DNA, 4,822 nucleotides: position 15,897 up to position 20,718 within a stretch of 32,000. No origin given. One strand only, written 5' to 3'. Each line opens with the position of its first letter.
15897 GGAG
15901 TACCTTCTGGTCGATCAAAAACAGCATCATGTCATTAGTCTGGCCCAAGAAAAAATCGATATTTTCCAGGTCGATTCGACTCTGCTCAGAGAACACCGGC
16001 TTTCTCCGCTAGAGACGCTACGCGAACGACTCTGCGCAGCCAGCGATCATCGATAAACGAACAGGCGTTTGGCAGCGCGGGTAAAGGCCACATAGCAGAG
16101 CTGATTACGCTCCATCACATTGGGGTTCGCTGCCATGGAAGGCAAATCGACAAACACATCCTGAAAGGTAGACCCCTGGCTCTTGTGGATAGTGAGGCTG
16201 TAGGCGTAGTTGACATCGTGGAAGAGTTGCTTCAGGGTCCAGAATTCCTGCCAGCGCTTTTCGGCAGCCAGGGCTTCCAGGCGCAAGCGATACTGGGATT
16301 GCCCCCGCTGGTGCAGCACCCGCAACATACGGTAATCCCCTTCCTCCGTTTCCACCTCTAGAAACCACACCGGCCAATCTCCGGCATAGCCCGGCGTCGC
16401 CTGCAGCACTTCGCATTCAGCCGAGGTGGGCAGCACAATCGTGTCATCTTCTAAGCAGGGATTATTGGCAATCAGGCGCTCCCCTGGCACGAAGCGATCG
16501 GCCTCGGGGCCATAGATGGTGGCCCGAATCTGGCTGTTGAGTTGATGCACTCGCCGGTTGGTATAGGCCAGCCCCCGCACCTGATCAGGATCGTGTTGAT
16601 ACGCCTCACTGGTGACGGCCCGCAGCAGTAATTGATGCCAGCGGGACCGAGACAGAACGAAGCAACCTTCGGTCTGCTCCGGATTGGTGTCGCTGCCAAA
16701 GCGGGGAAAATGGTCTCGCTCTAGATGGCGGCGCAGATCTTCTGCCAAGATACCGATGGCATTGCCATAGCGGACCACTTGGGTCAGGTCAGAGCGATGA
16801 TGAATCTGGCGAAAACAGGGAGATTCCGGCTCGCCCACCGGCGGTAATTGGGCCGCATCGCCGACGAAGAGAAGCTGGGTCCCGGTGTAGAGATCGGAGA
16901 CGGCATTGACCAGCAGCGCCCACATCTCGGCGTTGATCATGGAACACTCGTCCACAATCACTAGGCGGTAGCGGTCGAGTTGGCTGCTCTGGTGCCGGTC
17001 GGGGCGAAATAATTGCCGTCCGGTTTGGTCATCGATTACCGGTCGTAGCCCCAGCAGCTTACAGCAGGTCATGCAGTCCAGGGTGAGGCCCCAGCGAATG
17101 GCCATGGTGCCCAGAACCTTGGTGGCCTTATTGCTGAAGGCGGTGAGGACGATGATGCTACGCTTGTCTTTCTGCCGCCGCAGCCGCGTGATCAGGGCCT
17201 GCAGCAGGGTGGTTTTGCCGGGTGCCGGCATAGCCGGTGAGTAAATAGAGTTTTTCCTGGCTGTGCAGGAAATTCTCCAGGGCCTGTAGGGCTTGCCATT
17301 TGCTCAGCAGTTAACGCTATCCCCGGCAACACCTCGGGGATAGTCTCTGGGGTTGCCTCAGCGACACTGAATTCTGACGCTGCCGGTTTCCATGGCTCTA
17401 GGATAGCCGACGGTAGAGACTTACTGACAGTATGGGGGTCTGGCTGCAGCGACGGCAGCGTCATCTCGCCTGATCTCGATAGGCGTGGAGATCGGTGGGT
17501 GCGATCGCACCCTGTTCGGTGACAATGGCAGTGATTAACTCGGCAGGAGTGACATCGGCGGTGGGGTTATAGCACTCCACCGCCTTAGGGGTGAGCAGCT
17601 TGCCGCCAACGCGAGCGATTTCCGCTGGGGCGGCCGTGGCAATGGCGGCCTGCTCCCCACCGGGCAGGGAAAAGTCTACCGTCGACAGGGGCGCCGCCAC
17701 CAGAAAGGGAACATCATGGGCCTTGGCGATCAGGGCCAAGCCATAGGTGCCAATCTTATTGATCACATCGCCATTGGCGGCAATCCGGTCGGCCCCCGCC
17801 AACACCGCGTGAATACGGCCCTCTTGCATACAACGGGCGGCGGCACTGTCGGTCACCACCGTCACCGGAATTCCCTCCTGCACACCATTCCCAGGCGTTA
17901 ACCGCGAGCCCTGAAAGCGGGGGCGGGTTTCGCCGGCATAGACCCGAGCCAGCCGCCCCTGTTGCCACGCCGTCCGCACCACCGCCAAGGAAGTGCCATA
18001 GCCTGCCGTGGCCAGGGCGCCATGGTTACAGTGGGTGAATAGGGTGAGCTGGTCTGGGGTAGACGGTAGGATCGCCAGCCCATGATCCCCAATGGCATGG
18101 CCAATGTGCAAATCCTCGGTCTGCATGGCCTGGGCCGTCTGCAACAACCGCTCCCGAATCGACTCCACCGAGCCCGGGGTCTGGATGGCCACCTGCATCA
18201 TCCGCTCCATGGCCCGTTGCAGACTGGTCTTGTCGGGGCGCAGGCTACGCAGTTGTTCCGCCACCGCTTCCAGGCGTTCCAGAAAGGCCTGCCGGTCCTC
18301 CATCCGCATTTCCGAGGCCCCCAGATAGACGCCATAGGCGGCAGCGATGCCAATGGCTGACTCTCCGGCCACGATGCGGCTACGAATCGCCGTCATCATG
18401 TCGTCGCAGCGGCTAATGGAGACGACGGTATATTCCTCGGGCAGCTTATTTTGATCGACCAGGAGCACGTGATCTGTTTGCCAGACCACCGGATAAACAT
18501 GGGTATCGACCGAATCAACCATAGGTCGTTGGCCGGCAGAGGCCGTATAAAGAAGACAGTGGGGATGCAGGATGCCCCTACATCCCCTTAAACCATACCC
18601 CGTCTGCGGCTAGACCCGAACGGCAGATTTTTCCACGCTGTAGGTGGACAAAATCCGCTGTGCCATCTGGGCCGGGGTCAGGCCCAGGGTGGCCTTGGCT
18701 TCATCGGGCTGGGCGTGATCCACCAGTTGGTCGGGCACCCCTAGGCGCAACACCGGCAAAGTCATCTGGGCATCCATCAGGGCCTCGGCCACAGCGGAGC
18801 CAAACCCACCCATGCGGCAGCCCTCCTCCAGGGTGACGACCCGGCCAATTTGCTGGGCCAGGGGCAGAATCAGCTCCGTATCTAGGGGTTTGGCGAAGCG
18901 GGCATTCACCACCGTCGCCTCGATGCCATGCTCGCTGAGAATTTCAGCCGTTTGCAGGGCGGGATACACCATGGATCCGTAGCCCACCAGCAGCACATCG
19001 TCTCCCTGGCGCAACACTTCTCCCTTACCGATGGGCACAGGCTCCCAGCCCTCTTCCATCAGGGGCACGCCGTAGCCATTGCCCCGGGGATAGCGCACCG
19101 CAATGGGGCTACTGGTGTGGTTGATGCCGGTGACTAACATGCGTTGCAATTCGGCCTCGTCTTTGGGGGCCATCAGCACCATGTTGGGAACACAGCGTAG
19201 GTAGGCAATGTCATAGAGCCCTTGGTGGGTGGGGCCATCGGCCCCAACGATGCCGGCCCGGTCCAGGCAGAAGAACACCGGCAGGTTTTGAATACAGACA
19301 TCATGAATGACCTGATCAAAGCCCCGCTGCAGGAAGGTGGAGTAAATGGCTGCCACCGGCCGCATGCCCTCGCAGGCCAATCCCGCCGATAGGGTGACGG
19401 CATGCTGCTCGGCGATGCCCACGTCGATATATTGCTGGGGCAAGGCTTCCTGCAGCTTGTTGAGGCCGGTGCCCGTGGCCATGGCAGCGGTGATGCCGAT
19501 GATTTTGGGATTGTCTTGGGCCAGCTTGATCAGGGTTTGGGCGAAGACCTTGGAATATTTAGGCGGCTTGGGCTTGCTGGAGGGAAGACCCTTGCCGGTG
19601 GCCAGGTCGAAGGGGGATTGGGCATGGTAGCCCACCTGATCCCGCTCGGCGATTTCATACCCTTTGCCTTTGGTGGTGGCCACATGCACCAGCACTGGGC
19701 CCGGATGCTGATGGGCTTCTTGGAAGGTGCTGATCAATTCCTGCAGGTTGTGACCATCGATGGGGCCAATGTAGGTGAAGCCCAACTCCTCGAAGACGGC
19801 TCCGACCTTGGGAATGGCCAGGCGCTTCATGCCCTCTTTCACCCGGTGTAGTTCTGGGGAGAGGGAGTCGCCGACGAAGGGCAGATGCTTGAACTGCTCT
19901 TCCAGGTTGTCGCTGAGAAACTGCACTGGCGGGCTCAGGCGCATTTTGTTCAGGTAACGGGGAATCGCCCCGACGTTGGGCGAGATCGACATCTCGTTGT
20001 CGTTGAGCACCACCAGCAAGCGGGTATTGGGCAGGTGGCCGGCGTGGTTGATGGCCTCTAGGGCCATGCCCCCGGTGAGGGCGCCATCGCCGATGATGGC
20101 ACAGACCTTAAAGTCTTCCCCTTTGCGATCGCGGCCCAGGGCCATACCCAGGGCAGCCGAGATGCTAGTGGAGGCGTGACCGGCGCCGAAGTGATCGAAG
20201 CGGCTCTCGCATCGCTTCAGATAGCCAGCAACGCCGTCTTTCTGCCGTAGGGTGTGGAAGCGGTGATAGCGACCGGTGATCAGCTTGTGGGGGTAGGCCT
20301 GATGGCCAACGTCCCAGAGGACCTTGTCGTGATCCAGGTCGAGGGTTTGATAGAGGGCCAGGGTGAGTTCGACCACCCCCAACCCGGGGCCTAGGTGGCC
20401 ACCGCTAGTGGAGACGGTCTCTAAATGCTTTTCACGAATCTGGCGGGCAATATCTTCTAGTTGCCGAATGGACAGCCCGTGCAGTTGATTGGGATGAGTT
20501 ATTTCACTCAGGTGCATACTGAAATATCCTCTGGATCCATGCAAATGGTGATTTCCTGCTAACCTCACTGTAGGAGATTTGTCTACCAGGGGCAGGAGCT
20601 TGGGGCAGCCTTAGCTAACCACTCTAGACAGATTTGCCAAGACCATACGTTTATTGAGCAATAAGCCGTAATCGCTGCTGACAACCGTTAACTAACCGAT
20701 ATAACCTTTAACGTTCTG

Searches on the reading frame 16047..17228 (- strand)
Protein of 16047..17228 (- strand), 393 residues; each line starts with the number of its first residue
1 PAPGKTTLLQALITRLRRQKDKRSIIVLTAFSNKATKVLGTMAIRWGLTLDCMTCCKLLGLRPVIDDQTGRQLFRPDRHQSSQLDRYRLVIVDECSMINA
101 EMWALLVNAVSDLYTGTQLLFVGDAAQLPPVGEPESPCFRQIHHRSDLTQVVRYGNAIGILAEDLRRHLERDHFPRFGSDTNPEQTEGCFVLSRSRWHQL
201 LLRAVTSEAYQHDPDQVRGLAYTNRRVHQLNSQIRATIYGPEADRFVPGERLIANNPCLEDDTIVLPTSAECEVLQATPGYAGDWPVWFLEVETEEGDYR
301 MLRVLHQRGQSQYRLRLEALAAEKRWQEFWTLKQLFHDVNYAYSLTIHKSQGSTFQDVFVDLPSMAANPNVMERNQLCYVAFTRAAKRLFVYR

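Call 70: search_protein_families(library=pfam, proteins=[window:16047-17228:-], max_evalue=0.0001)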
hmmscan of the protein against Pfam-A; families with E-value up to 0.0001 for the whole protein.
window:16047-17228:- (393 aa): 6 families
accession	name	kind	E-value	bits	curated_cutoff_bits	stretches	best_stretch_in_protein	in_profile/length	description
PF13245.12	AAA_19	-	5.1e-18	66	25.1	1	3-132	22-133/134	AAA domain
PF13604.12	AAA_30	-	1.6e-16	61.1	27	1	4-158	30-161/191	AAA domain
PF13538.12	UvrD_C_2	-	9.1e-15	54.7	27.4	1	341-392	1-52/52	UvrD-like helicase C-terminal domain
PF01443.25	Viral_helicase1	-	2.2e-08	34.6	21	0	339-392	175-227/228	Viral superfamily 1 RNA helicase core domain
PF05970.20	PIF1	-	1.2e-05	25.5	25.9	1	4-133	34-157/223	PIF1-like helicase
PF13086.12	AAA_11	-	4.8e-05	23.7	27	0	79-131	206-253/257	AAA domain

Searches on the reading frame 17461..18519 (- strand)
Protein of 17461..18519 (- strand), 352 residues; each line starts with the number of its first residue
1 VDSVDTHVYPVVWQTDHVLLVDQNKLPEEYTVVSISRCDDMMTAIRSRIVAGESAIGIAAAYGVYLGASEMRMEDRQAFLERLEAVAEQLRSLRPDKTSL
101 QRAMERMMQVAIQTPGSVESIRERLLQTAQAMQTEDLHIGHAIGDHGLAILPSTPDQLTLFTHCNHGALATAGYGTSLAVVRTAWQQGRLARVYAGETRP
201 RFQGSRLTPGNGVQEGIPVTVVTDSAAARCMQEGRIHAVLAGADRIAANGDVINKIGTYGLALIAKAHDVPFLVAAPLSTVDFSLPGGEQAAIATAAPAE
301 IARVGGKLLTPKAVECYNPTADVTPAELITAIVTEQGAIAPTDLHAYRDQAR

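Call 70: search_protein_families(library=pfam, proteins=[window:17461-18519:-], max_evalue=0.0001)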
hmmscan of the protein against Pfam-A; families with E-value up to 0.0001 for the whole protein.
window:17461-18519:- (352 aa): 1 family
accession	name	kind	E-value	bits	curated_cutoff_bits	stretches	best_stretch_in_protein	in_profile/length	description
PF01008.23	IF-2B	-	1.8e-77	260.7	22.4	1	50-341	2-280/280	Initiation factor 2 subunit family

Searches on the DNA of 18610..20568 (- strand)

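Call 6: search_dna_similar(query=window:18610-20568:-, collection=plasmids, mode=near, max_rows=5)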
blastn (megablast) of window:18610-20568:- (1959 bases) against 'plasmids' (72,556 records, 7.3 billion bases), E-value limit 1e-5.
Records with a match: 2; places in all: 2; records where one place covers at least 80% of the query: 0.
Best place of each record, by identity: 80-90% 1; 60-80% 1.
By first word of the organism name: Roseomonas 1; Aeromonas 1.
By predicted mobility (MOB-suite, as given by PLSDB): non-mobilizable 2.
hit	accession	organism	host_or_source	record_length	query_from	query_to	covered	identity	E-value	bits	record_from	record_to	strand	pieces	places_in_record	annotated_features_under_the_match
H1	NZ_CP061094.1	Roseomonas marmotae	Marmota himalayana,pure culture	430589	1063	1400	17%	73.2%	2e-22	115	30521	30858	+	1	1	none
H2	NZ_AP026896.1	Aeromonas caviae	Microbe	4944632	473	587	6%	82.6%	2e-17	99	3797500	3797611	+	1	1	none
